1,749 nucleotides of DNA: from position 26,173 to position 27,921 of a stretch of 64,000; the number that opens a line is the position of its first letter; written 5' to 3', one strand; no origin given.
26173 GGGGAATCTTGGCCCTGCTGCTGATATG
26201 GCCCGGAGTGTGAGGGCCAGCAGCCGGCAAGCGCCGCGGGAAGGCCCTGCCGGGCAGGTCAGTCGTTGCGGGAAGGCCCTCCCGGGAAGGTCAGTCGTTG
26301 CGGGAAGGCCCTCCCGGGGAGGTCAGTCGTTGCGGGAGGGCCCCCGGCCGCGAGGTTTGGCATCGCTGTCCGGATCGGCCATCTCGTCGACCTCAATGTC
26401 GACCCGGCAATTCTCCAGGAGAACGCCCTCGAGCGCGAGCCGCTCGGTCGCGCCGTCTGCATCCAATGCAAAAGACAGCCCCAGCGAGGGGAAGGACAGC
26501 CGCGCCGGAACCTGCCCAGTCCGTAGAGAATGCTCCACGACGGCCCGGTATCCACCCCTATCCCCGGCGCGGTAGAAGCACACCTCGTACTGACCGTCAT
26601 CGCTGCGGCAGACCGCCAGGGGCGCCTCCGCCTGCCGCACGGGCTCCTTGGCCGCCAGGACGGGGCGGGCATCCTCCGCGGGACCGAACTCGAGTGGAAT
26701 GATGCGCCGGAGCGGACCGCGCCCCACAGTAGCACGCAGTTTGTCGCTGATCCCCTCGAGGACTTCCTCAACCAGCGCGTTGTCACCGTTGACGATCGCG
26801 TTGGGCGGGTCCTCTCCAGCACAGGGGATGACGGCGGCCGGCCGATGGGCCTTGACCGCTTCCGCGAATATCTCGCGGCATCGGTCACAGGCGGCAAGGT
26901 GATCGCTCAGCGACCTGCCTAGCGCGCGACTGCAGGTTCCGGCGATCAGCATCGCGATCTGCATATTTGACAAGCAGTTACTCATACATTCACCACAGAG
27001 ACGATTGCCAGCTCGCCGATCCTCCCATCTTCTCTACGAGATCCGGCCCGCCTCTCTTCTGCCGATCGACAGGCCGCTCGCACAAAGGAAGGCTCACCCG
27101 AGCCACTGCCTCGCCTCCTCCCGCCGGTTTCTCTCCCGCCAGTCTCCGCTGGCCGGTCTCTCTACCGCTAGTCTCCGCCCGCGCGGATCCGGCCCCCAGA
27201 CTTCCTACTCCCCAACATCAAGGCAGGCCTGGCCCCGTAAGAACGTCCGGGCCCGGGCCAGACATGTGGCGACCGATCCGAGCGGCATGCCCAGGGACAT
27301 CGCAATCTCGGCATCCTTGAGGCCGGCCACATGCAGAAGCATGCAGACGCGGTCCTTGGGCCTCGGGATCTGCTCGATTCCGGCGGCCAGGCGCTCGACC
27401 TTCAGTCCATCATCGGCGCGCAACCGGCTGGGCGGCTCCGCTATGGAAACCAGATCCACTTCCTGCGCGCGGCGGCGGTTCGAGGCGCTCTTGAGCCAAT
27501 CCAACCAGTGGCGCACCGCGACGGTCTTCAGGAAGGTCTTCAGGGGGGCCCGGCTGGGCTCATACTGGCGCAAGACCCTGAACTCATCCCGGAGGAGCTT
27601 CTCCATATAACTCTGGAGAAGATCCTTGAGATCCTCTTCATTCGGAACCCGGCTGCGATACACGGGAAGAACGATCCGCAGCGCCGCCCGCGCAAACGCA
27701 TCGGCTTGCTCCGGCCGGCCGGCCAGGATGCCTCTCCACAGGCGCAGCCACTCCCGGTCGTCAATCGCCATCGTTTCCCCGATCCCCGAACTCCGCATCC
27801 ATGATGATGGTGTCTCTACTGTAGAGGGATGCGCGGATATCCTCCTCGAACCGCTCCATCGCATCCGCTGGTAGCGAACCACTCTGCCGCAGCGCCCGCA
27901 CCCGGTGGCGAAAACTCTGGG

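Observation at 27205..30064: Membrane-anchored Lon-like (S16) protease domain with periplasmic FG-GAP sensor, translationally coupled to an ECF sigma / zf-HC2 anti-sigma pair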

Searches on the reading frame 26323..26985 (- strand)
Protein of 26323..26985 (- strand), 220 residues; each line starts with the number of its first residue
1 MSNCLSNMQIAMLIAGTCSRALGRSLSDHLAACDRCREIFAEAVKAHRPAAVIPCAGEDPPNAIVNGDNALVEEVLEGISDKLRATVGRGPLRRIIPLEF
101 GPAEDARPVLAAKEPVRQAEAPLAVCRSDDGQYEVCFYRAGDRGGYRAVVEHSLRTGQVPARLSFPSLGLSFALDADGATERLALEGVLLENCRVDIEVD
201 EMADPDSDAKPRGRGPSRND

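Call 3: search_protein_families(library=pfam, proteins=[window:26323-26985:-], max_evalue=1)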
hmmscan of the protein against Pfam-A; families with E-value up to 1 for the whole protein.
window:26323-26985:- (220 aa): 2 families
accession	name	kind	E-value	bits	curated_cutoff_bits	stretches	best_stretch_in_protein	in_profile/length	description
PF13490.11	zf-HC2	-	0.028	15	22.2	1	14-37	12-35/35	Putative zinc-finger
PF00379.29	Chitin_bind_4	-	0.071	13.9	25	1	128-152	39-62/66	Insect cuticle protein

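Call 4: search_protein_families(library=ncbifam, proteins=[window:26323-26985:-], max_evalue=1)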
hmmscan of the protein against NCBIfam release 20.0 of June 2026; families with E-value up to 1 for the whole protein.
window:26323-26985:- (220 aa): 0 families

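Call 60: search_solved_structures(query=A7, max_evalue=10, show_alignments=3)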
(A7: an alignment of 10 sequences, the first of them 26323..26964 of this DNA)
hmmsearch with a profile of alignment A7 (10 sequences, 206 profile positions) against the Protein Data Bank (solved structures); distinct sequences matched with E-value up to 10: 7.
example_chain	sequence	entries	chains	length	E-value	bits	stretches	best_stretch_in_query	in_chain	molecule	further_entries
3hug_B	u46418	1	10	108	0.02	18.1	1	8-42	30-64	PROBABLE CONSERVED MEMBRANE PROTEIN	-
2q1z_B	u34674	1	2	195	0.045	17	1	2-40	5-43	Anti-Sigma factor ChrR, transcriptional activator ChrR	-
2z2s_B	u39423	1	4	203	0.05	16.8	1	2-40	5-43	Anti-Sigma factor ChrR, transcriptional activator ChrR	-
5wuq_C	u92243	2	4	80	0.19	14.9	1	21-54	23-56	Anti-sigma-W factor RsiW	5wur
1iz4_A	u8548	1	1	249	1.6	11.9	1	156-202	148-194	Proliferating cell nuclear antigen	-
5a6d_A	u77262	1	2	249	1.7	11.8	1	156-202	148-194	DNA POLYMERASE SLIDING CLAMP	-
7n5i_A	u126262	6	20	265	1.8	11.7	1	156-202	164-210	DNA polymerase sliding clamp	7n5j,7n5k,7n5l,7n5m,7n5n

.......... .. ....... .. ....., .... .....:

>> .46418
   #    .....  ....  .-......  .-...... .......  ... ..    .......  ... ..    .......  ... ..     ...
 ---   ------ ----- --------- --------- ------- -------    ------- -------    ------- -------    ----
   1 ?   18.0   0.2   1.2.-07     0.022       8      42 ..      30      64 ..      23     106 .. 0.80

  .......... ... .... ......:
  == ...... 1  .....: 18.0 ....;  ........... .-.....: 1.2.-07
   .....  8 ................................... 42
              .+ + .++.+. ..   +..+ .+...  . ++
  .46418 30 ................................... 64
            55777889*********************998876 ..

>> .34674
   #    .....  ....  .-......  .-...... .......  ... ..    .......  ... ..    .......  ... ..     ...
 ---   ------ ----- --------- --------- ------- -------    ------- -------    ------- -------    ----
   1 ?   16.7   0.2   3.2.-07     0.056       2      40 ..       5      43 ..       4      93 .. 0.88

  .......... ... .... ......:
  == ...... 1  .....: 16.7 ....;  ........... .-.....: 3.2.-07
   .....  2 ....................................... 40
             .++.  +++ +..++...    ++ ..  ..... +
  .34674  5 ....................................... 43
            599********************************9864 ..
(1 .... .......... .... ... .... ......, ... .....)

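Call 72: search_protein_families(library=padloc, proteins=[window:26323-26985:-], max_evalue=0.01)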
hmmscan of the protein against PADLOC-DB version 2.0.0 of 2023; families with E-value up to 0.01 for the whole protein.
window:26323-26985:- (220 aa): 0 families

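Call 75: find_homologous_proteins(query=A7, max_evalue=0.001)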
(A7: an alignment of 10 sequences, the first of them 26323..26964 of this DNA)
Query A7 (10 sequences) (213 aa, profile of the alignment): 6 proteins with E <= 0.001 among 8000 candidates.
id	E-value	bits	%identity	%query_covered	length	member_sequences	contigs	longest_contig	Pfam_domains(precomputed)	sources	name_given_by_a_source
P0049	6.7e-77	276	100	100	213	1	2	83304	-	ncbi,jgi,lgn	-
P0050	2.0e-73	265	48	90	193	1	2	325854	-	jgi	jgi:hypothetical protein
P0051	8.3e-64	233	25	94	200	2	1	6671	-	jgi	-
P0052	4.1e-46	176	26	94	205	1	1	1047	-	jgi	jgi:hypothetical protein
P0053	3.6e-41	159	26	75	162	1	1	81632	-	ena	-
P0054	8.7e-5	41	48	11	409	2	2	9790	PF13490.12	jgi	jgi:anti-sigma factor RsiW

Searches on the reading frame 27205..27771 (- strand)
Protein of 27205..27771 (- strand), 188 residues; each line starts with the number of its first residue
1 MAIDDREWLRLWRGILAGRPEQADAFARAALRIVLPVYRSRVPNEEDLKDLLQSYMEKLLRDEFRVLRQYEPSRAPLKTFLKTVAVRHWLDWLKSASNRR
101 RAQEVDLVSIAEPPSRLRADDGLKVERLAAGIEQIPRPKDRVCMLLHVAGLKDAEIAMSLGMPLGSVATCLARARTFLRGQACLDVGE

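Call 3: search_protein_families(library=pfam, proteins=[window:27205-27771:-], max_evalue=1)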
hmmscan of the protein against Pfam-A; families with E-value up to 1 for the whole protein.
window:27205-27771:- (188 aa): 4 families
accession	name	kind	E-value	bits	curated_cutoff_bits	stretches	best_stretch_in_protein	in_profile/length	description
PF04542.20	Sigma70_r2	-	2.8e-06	27.5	24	1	29-97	4-69/71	Sigma-70 region 2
PF08281.18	Sigma70_r4_2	-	3.5e-05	23.8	25.7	1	138-178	13-54/54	Sigma-70, region 4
PF07638.17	Sigma70_ECF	-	0.04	14.3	21.1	1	73-179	71-180/185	ECF sigma factor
PF10025.14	DUF2267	-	0.072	13.8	29.8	1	25-88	18-81/122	Uncharacterized conserved protein (DUF2267)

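Call 4: search_protein_families(library=ncbifam, proteins=[window:27205-27771:-], max_evalue=1)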
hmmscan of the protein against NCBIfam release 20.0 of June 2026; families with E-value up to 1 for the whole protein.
window:27205-27771:- (188 aa): 59 families (the best 25 are shown)
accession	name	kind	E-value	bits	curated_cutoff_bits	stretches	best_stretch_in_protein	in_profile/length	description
TIGR02937.1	sigma70-ECF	superfamily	4.9e-14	52.3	42.9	1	22-180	2-163/165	sigma-70 family RNA polymerase sigma factor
TIGR02983.1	SigE-fam_strep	subfamily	6.1e-10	39.2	141.55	1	21-181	6-157/162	SigE family RNA polymerase sigma factor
NF058625.1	sigma_PG0214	equivalog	4.6e-09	36.2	130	1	42-180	25-159/170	GFO_1088 family ECF-type sigma factor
TIGR02989.1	Sig-70_gvs1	subfamily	1.1e-07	31.9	124.55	1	35-179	15-155/158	RNA polymerase sigma-70 factor, Rhodopirellula/Verrucomicrobium family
NF009172.0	PRK12519.1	subfamily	2e-07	30.7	222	1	68-176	71-183/194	RNA polymerase sigma factor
NF008888.0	PRK11922.1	equivalog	8.6e-07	28.8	204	1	31-182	40-196/231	RNA polymerase sigma factor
TIGR02960.1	SigX5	hypoth_equivalog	1.7e-06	27.5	264.75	1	85-180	96-188/322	RNA polymerase sigma-70 factor, TIGR02960 family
TIGR02985.1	Sig70_bacteroi1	subfamily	1.8e-06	28.2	126.4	1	39-180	19-160/162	RNA polymerase sigma-70 factor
TIGR02952.1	Sig70_famx2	equivalog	2e-06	27.8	206.45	1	23-179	10-167/170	ECF subfamily RNA polymerase sigma factor, BldN family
TIGR02959.1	SigZ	equivalog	3.5e-06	27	168.65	1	39-181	13-147/170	RNA polymerase sigma factor SigZ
NF006089.0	PRK08241.1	subfamily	4.8e-06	25.9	240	2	130-180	152-202/343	RNA polymerase subunit sigma-70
NF009164.0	PRK12511.1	equivalog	5.5e-06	26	185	1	39-179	22-156/182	RNA polymerase sigma factor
NF004113.0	PRK05602.1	equivalog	1.1e-05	25.1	208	1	67-181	87-200/211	RNA polymerase sigma factor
NF010500.0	PRK13919.1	subfamily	1.5e-05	25.2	226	1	50-176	52-177/186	putative RNA polymerase sigma E protein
NF007213.0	PRK09635.1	equivalog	2.6e-05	23.6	317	1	66-177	43-161/290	RNA polymerase sigma factor SigI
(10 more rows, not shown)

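Call 72: search_protein_families(library=padloc, proteins=[window:27205-27771:-], max_evalue=0.01)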
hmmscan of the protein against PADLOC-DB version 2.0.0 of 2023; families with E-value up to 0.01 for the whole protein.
window:27205-27771:- (188 aa): 0 families
